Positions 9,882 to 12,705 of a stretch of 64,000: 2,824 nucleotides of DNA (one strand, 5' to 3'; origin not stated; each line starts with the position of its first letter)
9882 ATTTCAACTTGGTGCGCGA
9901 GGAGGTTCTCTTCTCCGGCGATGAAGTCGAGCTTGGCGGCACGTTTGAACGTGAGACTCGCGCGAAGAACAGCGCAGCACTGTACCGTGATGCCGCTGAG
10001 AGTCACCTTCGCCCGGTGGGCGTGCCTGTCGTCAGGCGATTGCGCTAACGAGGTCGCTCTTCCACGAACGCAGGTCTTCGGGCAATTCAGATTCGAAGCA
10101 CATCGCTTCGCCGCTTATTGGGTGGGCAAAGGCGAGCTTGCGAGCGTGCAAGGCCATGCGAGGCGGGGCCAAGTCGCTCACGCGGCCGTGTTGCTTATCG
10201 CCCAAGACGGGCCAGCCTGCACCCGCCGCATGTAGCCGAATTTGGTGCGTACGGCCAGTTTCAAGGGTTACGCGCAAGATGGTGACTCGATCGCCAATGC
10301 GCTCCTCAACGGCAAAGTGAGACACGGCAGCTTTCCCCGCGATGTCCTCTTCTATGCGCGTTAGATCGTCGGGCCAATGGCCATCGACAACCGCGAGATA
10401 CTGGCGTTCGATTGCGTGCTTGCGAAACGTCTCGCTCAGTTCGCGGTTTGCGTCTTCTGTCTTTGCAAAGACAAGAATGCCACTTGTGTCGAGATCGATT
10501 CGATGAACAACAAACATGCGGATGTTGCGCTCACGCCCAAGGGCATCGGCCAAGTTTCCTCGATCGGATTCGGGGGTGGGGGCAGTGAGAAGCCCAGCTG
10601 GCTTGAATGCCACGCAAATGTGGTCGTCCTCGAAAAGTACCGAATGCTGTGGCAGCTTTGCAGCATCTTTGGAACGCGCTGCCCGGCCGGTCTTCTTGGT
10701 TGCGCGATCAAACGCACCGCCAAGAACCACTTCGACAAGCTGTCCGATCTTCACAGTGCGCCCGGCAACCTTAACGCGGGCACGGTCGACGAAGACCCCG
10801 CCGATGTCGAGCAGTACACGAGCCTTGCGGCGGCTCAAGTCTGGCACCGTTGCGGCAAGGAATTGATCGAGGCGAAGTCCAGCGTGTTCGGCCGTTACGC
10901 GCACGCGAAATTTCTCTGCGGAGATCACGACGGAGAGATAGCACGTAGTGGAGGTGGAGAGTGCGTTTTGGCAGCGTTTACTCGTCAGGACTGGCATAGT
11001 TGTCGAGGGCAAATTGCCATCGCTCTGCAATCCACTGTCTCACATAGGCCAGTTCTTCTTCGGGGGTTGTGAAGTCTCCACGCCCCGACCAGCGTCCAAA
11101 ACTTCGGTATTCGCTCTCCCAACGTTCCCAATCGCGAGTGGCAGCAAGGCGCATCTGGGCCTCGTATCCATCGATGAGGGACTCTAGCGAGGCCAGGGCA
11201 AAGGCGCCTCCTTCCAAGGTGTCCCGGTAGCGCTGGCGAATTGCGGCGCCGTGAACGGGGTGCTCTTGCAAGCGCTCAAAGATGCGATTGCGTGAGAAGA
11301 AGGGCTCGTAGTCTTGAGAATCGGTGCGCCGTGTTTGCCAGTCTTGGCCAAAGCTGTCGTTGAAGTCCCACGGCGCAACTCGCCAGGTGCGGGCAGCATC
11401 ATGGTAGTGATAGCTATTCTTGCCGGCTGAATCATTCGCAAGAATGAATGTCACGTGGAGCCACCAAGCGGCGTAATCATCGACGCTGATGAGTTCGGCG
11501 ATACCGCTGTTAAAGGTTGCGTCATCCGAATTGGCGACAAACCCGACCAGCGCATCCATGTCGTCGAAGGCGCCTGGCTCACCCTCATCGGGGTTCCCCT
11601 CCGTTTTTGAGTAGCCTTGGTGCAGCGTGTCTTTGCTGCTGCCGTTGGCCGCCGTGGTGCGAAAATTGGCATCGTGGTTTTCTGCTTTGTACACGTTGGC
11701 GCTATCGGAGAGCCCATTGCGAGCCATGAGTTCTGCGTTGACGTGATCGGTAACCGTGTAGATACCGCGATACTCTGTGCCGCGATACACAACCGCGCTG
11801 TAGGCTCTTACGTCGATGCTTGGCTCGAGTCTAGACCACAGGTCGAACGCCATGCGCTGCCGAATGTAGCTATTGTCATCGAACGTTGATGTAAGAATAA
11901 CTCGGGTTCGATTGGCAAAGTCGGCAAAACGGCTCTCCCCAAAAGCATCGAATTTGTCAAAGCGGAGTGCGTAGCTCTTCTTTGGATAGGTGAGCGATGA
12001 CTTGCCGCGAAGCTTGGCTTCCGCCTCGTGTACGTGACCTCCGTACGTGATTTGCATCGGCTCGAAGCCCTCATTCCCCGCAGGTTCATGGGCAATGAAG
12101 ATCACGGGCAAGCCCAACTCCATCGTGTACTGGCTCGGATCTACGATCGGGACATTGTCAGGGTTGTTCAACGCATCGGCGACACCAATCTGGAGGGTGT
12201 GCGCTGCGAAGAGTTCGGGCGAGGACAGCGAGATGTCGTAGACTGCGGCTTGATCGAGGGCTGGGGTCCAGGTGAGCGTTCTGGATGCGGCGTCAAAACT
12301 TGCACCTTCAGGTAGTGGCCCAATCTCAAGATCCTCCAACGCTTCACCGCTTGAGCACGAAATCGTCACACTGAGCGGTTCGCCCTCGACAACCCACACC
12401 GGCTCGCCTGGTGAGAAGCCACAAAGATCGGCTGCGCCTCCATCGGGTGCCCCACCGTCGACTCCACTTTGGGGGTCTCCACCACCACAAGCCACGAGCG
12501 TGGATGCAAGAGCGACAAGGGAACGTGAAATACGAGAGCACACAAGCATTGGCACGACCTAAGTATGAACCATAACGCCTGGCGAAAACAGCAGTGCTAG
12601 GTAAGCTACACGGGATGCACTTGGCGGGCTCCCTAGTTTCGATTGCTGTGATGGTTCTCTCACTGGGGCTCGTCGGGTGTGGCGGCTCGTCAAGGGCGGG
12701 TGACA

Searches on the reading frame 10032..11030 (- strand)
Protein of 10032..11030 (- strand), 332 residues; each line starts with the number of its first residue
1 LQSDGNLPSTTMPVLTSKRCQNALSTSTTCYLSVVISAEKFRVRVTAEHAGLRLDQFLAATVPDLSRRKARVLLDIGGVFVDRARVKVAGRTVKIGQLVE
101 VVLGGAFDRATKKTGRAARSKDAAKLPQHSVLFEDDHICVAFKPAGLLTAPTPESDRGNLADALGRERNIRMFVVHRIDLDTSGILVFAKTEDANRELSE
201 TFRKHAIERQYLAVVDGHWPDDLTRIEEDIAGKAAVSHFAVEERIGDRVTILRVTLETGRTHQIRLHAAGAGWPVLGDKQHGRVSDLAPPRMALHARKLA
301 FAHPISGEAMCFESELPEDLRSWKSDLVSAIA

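Call 25: search_protein_families(library=pfam, proteins=[window:10032-11030:-], max_evalue=0.00001)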
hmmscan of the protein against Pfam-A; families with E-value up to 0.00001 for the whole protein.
window:10032-11030:- (332 aa): 2 families
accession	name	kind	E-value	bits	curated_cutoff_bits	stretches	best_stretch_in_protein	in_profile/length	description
PF00849.27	PseudoU_synth_2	-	1.6e-25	90.6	26.8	1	138-269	2-151/152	RNA pseudouridylate synthase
PF01479.30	S4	-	3e-06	27.3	22.8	1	52-98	1-47/48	S4 domain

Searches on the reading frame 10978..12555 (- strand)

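Call 25: search_protein_families(library=pfam, proteins=[window:10978-12555:-], max_evalue=0.00001)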
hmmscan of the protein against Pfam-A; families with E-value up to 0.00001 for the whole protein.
window:10978-12555:- (525 aa): 1 family
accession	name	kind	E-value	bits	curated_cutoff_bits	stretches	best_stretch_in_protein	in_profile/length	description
PF08757.17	CotH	-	1e-50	173.6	23.8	1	181-514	2-320/322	CotH kinase protein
